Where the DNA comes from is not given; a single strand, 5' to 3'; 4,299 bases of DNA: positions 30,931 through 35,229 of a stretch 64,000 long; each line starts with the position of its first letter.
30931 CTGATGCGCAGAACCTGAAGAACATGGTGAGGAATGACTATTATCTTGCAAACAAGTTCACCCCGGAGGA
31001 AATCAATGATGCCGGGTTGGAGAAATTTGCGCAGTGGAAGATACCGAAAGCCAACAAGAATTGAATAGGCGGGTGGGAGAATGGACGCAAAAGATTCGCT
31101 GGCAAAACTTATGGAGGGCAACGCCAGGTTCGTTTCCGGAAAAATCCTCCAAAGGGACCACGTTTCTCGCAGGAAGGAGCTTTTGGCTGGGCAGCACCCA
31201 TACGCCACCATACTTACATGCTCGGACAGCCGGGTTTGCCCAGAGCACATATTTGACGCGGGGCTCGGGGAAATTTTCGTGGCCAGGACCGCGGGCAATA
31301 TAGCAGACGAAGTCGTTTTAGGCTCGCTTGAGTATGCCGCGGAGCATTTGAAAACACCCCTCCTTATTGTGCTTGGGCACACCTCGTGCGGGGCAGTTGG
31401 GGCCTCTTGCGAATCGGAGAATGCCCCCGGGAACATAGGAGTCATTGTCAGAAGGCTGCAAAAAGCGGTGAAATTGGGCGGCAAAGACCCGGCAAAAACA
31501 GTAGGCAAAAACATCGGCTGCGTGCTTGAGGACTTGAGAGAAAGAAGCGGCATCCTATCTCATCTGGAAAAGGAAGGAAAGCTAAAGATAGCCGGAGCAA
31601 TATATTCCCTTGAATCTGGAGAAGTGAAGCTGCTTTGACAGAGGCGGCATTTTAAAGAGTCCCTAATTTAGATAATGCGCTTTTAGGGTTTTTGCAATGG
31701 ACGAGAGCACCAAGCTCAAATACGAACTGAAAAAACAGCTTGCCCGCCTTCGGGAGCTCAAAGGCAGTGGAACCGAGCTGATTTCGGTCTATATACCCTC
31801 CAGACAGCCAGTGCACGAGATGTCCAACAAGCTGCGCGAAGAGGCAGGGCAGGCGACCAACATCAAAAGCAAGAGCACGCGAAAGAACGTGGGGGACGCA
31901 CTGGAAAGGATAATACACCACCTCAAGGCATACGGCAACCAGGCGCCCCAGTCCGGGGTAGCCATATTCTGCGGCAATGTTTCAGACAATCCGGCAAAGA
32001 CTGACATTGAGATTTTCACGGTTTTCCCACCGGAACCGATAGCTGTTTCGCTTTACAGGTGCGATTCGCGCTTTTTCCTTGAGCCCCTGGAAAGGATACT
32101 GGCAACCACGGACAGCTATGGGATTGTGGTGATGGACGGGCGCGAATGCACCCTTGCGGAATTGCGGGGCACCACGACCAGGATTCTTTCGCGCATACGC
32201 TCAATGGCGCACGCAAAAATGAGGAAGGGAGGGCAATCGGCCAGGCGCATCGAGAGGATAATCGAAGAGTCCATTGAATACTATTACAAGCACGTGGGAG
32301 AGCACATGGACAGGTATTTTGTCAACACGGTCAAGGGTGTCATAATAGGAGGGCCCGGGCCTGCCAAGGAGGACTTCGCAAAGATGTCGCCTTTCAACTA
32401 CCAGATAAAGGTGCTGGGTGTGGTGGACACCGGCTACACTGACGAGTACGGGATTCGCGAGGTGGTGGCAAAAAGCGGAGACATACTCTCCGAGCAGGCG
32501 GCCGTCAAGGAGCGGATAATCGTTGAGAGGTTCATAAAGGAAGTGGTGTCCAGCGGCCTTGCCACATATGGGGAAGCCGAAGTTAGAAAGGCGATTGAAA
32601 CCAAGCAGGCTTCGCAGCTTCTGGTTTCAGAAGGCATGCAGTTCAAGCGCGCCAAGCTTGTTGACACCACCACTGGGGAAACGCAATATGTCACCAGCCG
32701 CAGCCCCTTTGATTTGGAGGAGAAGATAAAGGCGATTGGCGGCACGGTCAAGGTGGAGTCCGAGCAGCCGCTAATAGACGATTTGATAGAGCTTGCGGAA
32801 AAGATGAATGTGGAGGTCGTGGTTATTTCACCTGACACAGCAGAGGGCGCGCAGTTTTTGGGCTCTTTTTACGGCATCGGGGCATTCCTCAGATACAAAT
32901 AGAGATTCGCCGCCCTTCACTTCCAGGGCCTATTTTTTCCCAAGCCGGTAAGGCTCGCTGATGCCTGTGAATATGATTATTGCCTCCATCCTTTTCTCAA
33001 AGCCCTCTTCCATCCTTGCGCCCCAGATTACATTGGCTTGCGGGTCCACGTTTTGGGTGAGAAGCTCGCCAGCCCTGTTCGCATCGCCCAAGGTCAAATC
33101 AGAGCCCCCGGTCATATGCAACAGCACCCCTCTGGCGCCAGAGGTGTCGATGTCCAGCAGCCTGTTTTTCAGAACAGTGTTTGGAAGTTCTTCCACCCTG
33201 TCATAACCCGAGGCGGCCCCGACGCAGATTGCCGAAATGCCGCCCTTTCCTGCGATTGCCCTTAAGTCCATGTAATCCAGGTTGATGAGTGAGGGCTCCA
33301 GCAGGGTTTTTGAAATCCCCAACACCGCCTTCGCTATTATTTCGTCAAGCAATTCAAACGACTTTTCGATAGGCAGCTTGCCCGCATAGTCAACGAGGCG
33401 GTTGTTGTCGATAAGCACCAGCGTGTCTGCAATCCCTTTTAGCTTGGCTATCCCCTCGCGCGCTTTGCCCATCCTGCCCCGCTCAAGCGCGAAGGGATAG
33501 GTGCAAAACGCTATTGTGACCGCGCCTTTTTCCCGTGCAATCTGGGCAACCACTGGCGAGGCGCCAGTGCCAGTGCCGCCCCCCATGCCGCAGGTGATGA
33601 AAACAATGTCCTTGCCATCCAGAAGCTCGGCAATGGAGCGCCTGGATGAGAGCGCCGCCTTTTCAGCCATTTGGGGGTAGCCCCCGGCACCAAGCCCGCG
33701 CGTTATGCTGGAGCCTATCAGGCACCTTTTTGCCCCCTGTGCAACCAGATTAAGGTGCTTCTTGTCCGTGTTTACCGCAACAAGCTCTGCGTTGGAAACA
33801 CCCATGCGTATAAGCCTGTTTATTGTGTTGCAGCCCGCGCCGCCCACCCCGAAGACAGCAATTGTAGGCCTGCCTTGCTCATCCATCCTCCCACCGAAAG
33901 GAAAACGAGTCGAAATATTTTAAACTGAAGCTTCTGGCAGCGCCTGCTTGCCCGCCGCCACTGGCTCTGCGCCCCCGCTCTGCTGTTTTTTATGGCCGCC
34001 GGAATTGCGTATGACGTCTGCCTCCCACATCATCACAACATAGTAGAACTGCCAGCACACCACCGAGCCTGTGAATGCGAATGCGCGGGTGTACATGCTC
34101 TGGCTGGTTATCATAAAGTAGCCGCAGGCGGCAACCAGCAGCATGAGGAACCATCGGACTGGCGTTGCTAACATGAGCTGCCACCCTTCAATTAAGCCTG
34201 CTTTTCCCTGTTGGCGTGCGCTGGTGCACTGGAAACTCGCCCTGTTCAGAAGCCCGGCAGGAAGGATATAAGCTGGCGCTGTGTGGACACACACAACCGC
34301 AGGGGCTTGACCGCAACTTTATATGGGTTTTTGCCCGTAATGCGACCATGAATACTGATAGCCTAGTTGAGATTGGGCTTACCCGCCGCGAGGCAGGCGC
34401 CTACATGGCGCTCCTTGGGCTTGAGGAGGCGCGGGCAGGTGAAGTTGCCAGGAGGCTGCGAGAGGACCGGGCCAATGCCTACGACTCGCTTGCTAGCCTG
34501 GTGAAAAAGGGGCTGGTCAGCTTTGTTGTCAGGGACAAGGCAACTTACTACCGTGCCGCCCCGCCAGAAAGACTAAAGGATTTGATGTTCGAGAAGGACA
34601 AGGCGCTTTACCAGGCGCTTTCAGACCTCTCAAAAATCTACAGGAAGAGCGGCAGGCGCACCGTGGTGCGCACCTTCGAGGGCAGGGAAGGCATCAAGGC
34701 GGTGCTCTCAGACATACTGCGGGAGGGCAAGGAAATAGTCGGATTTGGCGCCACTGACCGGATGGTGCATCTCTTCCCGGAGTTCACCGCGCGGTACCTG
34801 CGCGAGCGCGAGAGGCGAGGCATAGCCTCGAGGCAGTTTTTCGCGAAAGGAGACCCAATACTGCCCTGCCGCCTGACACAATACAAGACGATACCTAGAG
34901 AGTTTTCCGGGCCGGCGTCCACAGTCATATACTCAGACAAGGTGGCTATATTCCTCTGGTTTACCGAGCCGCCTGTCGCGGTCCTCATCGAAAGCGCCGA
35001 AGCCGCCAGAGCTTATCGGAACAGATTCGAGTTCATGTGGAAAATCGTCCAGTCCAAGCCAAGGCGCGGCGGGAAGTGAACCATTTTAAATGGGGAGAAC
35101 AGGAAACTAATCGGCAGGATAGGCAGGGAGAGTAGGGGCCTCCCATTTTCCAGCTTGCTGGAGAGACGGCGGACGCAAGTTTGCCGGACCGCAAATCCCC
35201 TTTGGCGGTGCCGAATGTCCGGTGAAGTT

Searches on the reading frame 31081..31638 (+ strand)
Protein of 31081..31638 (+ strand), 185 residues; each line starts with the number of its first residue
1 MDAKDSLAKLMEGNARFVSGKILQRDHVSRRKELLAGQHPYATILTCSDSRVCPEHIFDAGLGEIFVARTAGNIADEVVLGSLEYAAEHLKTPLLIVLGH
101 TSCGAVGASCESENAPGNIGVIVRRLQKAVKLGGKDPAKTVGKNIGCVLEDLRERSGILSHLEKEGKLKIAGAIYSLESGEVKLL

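Call 73: search_protein_families(library=pfam, proteins=[window:31081-31638:+], max_evalue=0.0001)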
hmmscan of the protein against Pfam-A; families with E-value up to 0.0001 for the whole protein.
window:31081-31638:+ (185 aa): 1 family
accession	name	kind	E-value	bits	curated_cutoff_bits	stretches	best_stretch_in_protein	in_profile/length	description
PF00484.24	Pro_CA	-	9e-36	123.9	25.7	1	42-182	1-156/156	Carbonic anhydrase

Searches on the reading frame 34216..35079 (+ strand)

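Call 73: search_protein_families(library=pfam, proteins=[window:34216-35079:+], max_evalue=0.0001)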
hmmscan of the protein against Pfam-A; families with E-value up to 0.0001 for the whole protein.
window:34216-35079:+ (287 aa): 1 family
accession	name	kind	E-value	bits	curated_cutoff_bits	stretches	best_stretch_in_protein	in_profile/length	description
PF01978.25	TrmB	-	2.6e-14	53.2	25.6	1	52-118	3-68/68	Sugar-specific transcriptional regulator TrmB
